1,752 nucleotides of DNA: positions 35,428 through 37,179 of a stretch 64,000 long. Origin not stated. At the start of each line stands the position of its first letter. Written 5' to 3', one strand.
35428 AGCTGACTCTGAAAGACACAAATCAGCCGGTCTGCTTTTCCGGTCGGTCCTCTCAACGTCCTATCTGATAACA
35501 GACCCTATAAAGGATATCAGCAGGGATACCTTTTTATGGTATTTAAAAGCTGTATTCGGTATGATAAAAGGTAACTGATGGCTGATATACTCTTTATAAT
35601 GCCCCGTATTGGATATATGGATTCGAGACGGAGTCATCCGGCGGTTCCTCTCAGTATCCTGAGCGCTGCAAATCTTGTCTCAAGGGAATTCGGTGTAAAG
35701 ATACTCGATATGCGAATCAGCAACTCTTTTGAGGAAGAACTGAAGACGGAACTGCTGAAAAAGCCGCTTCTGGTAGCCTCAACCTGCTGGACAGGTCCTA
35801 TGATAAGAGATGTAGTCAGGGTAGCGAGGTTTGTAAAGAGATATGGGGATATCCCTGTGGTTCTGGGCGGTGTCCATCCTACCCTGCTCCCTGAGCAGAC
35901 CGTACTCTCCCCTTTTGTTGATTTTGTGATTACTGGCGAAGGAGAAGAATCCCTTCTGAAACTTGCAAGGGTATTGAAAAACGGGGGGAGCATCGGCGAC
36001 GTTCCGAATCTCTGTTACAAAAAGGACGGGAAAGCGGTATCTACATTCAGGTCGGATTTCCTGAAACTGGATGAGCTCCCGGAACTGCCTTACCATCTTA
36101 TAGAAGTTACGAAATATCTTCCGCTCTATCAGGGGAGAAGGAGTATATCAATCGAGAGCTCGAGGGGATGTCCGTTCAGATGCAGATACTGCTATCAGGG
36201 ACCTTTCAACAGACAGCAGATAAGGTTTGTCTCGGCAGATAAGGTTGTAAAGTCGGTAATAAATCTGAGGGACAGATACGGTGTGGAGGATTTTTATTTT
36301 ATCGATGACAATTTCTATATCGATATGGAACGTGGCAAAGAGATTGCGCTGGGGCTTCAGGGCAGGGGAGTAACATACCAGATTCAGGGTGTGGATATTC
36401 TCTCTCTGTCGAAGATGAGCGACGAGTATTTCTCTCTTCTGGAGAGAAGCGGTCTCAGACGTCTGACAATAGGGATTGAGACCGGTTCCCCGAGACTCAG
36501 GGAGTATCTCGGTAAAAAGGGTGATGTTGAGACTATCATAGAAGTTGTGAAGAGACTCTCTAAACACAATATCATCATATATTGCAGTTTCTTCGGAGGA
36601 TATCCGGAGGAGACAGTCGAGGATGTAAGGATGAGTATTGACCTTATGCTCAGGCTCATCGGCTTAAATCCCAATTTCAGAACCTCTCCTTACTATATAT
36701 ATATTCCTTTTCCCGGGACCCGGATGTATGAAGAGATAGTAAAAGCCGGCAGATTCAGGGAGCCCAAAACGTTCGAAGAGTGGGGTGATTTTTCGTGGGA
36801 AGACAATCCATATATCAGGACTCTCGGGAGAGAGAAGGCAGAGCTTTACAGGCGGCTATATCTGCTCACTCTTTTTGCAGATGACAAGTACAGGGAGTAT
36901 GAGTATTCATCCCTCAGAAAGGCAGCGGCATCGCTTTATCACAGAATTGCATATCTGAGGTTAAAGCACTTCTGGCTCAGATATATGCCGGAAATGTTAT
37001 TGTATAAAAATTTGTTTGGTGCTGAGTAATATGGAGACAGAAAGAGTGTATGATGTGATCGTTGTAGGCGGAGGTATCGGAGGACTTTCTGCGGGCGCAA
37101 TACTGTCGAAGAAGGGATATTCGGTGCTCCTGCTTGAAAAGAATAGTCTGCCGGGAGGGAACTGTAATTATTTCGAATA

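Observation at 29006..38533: Seven-gene translationally coupled operon: five B12-rSAMs, one SPASM rSAM and one degenerate rSAM ending in a CrtI-like flavoenzyme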

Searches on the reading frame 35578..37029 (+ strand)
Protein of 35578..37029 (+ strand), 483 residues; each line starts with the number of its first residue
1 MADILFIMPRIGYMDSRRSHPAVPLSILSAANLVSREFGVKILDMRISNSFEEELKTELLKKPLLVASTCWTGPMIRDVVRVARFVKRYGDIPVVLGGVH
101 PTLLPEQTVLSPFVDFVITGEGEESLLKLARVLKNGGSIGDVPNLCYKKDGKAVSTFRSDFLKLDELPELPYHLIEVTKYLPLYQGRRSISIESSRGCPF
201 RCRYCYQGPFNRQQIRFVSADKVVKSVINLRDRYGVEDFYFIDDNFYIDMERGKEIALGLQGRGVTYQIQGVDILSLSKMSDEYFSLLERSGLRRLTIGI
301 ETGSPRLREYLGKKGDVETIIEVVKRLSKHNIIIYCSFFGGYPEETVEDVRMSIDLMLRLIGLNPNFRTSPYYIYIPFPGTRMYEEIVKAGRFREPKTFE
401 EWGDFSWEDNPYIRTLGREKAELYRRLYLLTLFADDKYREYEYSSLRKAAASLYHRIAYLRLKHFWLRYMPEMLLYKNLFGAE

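Call 5: search_protein_families(library=pfam, proteins=[window:35578-37029:+], max_evalue=0.01)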
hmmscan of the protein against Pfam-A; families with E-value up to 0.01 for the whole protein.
window:35578-37029:+ (483 aa): 3 families
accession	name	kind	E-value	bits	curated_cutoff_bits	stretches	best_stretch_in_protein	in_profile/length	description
PF04055.27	Radical_SAM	-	1e-25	91.3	29.5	1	192-356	1-165/166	Radical SAM superfamily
PF02310.24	B12-binding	-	3.7e-12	46.6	32.1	1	24-128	14-119/121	B12 binding domain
PF19864.5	Radical_SAM_N2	-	6.3e-05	22.9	29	1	87-135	81-127/151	Radical SAM proteins, N-terminal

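Call 9: search_protein_families(library=ncbifam, proteins=[window:35578-37029:+], max_evalue=0.001)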
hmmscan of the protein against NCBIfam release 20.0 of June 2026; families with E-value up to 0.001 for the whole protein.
window:35578-37029:+ (483 aa): 22 families
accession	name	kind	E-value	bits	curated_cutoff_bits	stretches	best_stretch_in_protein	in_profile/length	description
NF050148.1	rSAM_ApyD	equivalog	9.6e-39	133.3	750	1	62-387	74-393/645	RiPP biosynthesis radical SAM protein ApyD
TIGR02026.1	BchE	equivalog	1.2e-34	120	481.35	1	38-388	35-388/497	magnesium-protoporphyrin IX monomethyl ester anaerobic oxidative cyclase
TIGR04479.1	bcpD_PhpK_rSAM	subfamily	9.6e-30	103.4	600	1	49-358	96-407/504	PhpK family radical SAM P-methyltransferase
NF038361.1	rSAM_Sden_1168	equivalog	2e-29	102.6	575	1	76-392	154-478/560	Sden_1168 family B12-binding radical SAM P-methyltransferase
TIGR03471.1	HpnJ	equivalog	3.4e-29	102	577.6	1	75-397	81-397/472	hopanoid biosynthesis associated radical SAM protein HpnJ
TIGR04013.1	B12_SAM_MJ_1487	hypoth_equivalog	6.5e-29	100.9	251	2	74-242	54-203/382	TIGR04013 family B12-binding domain/radical SAM domain-containing protein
TIGR04072.2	rSAM_ladder_B12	equivalog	1.1e-26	93.5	360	1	75-360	82-349/443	lipid biosynthesis B12-binding/radical SAM protein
TIGR04385.1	B12_rSAM_cofa1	equivalog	3.2e-23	82.7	450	1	25-361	21-365/438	B12 lower ligand biosynthesis radical SAM protein BzaD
TIGR04014.1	B12_SAM_MJ_0865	equivalog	4e-21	75.3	360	2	74-236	55-206/434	methyl-coenzyme M reductase glutamine C-methyltransferase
TIGR03975.1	rSAM_ocin_1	subfamily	4.8e-18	65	281.85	1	89-367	155-437/606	RiPP maturation radical SAM C-methyltransferase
TIGR04295.1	B12_rSAM_oligo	hypoth_equivalog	2.6e-17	62.6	400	1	21-319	22-320/422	TIGR04295 family B12-binding domain-containing radical SAM protein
TIGR04190.1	B12_SAM_Ta0216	equivalog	1.2e-16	60.5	500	1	74-401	91-440/554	TIGR04190 family B12-binding domain/radical SAM domain protein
TIGR04367.1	HpnR_B12_rSAM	equivalog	4.9e-15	55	650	1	33-302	32-295/490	hopanoid C-3 methylase HpnR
NF033712.0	B12_rSAM_KedN5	subfamily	5.3e-15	54.6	700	1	31-248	30-253/624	KedN5 family methylcobalamin-dependent radical SAM C-methyltransferase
NF040542.1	rSAM_RCCLKC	equivalog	3.1e-14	53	450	1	24-350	13-340/423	arsinothricin biosynthesis radical SAM protein ArsL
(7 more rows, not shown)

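Call 56: search_solved_structures(query=window:35578-37029:+, max_evalue=0.001)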
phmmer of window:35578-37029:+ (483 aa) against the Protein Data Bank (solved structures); distinct sequences matched with E-value up to 0.001: 6.
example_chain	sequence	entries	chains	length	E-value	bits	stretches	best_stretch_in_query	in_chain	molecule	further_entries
7kdx_A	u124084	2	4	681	2.4e-13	53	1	61-359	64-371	Methyltransferase TokK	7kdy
9ccb_A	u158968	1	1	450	5.1e-11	45.3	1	97-389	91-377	Radical SAM core domain-containing protein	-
6fd2_B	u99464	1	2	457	6.3e-10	41.7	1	173-391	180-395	Putative apramycin biosynthetic oxidoreductase 4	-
6wte_A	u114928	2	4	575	8.3e-07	31.4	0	190-367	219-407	B12-binding domain-containing protein | Tryptophan-C2-methyltransferase containing B12-binding domain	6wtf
5ul2_A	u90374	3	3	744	1.1e-05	27.7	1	39-255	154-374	OxsB protein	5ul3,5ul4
9n1b_A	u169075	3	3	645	1.2e-05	27.6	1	108-258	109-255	Radical SAM protein | Radical SAM enzyme CysS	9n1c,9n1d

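Call 65: find_homologous_proteins(query=window:35578-37029:+, max_evalue=1e-40)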
Query window:35578-37029:+ (483 aa): 90 proteins with E <= 1e-40 among 8000 candidates.
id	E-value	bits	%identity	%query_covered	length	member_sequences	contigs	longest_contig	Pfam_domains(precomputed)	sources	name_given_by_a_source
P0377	0.0e+0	1099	100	100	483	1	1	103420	PF04055.28,PF02310.25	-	-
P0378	8.6e-284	960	85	100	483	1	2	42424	PF04055.28,PF02310.25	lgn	-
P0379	2.2e-250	850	75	99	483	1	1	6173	PF04055.28,PF02310.25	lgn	-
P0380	3.1e-227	773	69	99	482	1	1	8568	PF04055.28,PF02310.25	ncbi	ncbi:MAG: B12-binding domain-containing radical SAM protein [Myxococcota bacterium]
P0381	8.2e-198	676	61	99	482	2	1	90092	PF04055.28,PF02310.25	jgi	jgi:radical SAM superfamily enzyme YgiQ (UPF0313 family)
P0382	8.0e-193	660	59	99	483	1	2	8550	PF04055.28,PF02310.25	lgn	-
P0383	1.8e-190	652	68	84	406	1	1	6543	PF04055.28,PF19238.6,PF02310.25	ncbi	ncbi:MAG: B12-binding domain-containing radical SAM protein, partial [Myxococcota bacterium]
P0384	1.1e-174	600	60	86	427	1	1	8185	PF04055.28,PF02310.25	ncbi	-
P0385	7.6e-133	462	45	98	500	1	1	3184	PF04055.28,PF02310.25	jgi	jgi:radical SAM superfamily enzyme YgiQ (UPF0313 family)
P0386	2.1e-127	444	45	99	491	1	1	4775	PF04055.28,PF02310.25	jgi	jgi:anaerobic magnesium-protoporphyrin IX monomethyl ester cyclase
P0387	6.5e-127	442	42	99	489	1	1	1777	PF04055.28,PF02310.25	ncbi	ncbi:MAG: B12-binding domain-containing radical SAM protein [Endomicrobiia bacterium]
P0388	2.2e-122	427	41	99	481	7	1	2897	PF04055.28,PF19238.6,PF02310.25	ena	-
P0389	3.3e-118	414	41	95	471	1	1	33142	PF04055.28,PF02310.25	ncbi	-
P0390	4.6e-114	400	37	95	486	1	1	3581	PF04055.28,PF02310.25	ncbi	ncbi:B12-binding domain-containing radical SAM protein [Elusimicrobiota bacterium]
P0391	2.4e-112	394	42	97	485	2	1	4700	PF04055.28,PF02310.25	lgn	-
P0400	2.8e-100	355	39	99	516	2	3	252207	PF04055.28,PF02310.25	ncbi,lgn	ncbi:MAG: radical SAM protein [bacterium]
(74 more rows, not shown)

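Call 66: find_encoding_contigs(protein=P0381, flank=10000, max_places=1)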
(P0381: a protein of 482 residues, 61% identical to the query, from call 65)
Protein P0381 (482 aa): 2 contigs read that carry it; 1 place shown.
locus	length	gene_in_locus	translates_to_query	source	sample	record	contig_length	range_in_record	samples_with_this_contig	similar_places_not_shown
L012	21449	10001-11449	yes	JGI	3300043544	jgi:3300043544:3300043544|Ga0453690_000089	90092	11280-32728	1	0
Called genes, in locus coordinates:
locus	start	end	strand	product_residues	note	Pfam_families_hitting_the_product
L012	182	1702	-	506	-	-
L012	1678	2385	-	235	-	PF00535:Glycos_transf_2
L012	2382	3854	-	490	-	PF02310:B12-binding, PF04055:Radical_SAM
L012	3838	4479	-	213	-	-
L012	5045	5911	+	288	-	PF04055:Radical_SAM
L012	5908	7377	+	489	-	PF02310:B12-binding, PF04055:Radical_SAM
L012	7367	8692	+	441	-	PF02310:B12-binding, PF04055:Radical_SAM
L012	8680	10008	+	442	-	PF04055:Radical_SAM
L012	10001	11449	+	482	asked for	PF02310:B12-binding, PF04055:Radical_SAM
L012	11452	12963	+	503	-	PF00890:FAD_binding_2 (faint), PF01266:DAO (weak), PF01593:Amino_oxidase, PF03486:HI0933_like (faint), PF07992:Pyr_redox_2 (faint), PF12831:FAD_oxidored (weak), PF13450:NAD_binding_8, PF13738:Pyr_redox_3 (faint)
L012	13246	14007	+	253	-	-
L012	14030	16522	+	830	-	PF00535:Glycos_transf_2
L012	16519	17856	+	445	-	-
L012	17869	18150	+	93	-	PF07578:LAB_N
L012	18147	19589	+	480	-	PF02310:B12-binding, PF04055:Radical_SAM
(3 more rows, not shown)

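Call 67: find_encoding_contigs(protein=P0400, flank=10000, max_places=1)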
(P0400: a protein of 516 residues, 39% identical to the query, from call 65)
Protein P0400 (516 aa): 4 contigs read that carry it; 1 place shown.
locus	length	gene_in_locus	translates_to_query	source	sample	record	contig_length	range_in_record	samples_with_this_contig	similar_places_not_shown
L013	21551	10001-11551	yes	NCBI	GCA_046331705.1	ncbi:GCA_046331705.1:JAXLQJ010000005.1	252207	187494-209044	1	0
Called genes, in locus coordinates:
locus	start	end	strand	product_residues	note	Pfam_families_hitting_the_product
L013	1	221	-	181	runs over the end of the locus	PF14378:PAP2_3, PF01569:PAP2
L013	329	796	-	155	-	PF00578:AhpC-TSA, PF08534:Redoxin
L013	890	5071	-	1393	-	PF05359:DUF748, PF27051:TamB_N (faint), PF04357:TamB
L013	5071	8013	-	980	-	PF08479:POTRA_2 (faint), PF07244:POTRA, PF01103:Omp85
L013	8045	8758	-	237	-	-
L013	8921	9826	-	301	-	PF01351:RNase_HII (weak)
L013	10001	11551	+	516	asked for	PF02310:B12-binding, PF04055:Radical_SAM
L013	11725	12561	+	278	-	PF00378:ECH_1, PF16113:ECH_2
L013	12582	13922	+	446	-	-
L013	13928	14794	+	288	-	PF00248:Aldo_ket_red (weak)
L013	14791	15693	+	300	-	PF02585:PIG-L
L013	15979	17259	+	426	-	PF04542:Sigma70_r2, PF04539:Sigma70_r3, PF04545:Sigma70_r4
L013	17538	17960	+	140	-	PF01258:zf-dskA_traR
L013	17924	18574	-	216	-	-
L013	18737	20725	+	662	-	PF04734:Ceramidase_alk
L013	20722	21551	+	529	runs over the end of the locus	PF00150:Cellulase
